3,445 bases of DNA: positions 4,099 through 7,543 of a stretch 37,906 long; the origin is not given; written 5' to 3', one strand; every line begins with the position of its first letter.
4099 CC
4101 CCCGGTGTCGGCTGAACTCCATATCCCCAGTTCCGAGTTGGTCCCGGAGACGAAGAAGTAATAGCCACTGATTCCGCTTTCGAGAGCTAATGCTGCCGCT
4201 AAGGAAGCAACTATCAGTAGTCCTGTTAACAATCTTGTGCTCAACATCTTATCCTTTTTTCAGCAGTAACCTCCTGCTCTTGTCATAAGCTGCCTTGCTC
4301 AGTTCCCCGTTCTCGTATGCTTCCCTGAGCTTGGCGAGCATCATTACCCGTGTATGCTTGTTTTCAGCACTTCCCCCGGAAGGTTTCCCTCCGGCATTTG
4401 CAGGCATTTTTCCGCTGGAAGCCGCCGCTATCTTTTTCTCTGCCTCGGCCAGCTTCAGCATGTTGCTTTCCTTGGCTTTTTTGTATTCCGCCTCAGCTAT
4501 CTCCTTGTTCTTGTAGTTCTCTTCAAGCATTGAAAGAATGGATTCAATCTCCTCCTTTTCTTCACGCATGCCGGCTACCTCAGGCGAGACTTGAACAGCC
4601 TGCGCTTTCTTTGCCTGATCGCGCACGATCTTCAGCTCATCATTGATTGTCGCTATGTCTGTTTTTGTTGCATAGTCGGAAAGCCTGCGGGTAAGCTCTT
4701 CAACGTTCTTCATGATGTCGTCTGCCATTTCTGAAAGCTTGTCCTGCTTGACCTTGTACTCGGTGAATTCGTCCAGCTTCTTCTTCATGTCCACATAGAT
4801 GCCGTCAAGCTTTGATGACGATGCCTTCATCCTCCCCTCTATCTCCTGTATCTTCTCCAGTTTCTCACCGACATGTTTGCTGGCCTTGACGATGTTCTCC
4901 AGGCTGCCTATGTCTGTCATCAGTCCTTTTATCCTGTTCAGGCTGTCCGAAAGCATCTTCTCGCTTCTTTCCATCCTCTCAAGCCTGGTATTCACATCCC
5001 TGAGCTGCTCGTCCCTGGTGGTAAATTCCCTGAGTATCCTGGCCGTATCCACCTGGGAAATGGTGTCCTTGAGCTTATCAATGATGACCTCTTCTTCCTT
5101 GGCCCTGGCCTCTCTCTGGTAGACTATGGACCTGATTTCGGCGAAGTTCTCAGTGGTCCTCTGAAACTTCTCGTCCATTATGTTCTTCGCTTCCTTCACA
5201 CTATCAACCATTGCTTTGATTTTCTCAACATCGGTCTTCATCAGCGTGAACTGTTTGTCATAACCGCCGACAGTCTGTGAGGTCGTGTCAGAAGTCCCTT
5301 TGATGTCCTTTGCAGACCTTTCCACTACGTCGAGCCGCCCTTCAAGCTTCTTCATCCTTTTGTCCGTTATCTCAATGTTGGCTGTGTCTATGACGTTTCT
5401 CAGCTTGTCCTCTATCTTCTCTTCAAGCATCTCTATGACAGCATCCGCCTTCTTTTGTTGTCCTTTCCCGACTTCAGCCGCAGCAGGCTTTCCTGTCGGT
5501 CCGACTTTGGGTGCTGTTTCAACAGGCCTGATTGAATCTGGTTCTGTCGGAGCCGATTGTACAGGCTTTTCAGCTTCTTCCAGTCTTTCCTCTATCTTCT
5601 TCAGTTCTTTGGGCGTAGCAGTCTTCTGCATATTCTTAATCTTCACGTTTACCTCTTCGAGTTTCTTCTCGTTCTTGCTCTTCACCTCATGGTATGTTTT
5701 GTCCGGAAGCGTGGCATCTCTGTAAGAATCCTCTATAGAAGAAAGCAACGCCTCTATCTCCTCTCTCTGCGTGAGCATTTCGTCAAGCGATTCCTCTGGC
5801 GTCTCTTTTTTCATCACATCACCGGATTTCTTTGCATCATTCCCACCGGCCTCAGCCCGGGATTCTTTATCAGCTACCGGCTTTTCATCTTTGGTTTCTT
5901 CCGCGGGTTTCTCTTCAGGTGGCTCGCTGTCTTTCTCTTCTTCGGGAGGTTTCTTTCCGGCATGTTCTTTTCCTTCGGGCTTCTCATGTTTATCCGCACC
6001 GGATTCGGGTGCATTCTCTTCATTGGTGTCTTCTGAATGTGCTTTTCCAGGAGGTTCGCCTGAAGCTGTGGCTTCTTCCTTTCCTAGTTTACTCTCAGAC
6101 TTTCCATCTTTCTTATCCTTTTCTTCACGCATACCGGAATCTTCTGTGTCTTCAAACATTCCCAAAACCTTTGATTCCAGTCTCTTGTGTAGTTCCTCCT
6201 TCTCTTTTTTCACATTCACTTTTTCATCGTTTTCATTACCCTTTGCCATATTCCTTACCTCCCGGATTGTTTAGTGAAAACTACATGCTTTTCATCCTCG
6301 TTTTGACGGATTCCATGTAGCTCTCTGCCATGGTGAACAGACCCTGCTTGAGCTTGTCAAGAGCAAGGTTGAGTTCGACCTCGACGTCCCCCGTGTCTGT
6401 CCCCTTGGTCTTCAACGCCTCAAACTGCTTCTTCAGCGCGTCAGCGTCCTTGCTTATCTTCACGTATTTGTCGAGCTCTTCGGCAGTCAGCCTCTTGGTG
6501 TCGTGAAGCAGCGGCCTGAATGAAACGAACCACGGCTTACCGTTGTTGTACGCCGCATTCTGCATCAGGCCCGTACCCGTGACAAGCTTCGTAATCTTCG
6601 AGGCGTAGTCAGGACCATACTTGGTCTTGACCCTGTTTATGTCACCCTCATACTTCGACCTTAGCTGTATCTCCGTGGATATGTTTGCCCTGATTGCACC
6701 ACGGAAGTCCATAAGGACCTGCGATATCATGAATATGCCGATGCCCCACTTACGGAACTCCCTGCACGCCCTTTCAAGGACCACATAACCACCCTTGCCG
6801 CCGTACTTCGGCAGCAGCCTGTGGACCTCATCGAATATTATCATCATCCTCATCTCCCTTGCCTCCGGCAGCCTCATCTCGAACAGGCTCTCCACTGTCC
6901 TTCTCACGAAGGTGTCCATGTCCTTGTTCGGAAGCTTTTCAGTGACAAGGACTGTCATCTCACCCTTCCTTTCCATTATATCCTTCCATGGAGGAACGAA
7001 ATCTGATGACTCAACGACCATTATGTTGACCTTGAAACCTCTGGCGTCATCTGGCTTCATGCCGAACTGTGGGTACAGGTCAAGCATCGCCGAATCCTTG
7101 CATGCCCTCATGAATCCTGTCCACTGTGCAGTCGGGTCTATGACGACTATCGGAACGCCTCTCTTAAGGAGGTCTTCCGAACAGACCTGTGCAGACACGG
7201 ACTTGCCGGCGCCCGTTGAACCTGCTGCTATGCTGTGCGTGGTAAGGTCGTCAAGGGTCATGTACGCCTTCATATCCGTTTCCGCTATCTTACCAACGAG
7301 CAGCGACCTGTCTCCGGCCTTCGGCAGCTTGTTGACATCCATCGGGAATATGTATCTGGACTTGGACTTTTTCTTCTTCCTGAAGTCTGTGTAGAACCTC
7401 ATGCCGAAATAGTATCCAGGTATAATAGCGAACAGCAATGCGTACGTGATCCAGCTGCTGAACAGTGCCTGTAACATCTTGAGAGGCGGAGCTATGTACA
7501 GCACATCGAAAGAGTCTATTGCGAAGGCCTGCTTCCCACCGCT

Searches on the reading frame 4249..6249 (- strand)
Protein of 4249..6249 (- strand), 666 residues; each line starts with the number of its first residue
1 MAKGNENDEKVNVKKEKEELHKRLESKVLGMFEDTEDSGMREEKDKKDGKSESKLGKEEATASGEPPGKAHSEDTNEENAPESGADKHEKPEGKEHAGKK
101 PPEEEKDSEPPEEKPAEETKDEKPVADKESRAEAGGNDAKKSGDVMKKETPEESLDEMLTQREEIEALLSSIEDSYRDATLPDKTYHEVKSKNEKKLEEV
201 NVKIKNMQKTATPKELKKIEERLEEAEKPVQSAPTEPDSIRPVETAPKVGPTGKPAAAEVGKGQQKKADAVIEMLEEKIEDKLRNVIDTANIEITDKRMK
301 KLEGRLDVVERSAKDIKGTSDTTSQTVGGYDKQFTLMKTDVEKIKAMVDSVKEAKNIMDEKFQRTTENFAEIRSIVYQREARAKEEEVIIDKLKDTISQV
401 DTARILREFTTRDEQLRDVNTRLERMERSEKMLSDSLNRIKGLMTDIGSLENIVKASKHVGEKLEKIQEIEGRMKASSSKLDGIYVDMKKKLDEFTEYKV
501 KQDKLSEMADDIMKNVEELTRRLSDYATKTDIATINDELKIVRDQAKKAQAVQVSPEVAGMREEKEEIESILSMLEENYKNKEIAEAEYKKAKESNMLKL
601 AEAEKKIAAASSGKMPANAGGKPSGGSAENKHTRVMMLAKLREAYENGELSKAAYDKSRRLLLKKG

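Call 13: search_protein_families(library=pfam, proteins=[window:4252-6249:-], max_evalue=0.01)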
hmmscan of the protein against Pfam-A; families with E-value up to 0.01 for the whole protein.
window:4252-6249:- (666 aa): 1 family
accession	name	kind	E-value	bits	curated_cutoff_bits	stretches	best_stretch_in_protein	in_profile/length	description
PF24073.1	DUF7365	-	0.00024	21.6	27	1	295-360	31-96/101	Coiled-coil region of unknown function (DUF7365)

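Call 28: find_encoding_contigs(protein=window:4249-6249:-, flank=10000, max_places=10)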
Protein window:4249-6249:- (666 aa): no gene with exactly this product is on record in the collection.
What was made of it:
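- Tried and rejected: Looking up the window's own contig through the 666-aa neighbour found nothing on record (call 28).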

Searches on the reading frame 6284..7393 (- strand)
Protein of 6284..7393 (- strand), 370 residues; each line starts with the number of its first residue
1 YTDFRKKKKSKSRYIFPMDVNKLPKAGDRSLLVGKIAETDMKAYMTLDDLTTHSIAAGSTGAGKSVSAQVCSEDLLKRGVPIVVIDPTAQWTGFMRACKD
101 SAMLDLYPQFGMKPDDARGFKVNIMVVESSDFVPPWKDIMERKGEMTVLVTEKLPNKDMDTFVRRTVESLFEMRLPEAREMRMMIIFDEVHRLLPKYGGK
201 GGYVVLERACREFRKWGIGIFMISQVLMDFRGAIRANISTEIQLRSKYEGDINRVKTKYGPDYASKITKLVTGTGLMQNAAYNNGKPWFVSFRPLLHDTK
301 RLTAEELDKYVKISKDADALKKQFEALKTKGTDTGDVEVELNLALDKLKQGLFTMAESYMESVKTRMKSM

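Call 57: search_solved_structures(query=window:6284-7393:-, max_evalue=0.01)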
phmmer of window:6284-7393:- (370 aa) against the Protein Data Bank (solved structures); distinct sequences matched with E-value up to 0.01: 6.
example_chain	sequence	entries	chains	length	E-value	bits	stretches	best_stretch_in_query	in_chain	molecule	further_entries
8wiv_A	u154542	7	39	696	5e-07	32.5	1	154-257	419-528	Helicase HerA central domain-containing protein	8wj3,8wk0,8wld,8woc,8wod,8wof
9x1l_A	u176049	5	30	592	5.7e-07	32.3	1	176-246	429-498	DNA helicase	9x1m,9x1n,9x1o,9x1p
11kk_A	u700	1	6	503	1.5e-06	30.9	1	31-99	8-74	HerA like helicase YjgR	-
9c1m_M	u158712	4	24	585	3.4e-05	26.4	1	174-275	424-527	ATP-binding protein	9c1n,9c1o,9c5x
8xau_A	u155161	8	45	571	0.00044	22.8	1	176-272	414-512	ATP-binding protein | HerA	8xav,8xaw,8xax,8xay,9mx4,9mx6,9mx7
4d2i_A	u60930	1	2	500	0.0041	19.6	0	138-236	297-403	HERA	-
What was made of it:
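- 6551..7303 (-): Cytoplasmic HerA-like P-loop ATPase domain at the C-terminus. PDB HerA hits have E values of 5e-7 to 4e-3 (call 57).
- On DPANN giant membrane-anchored surface proteins (SPEARE-like): PDB HerA hits (call 57).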
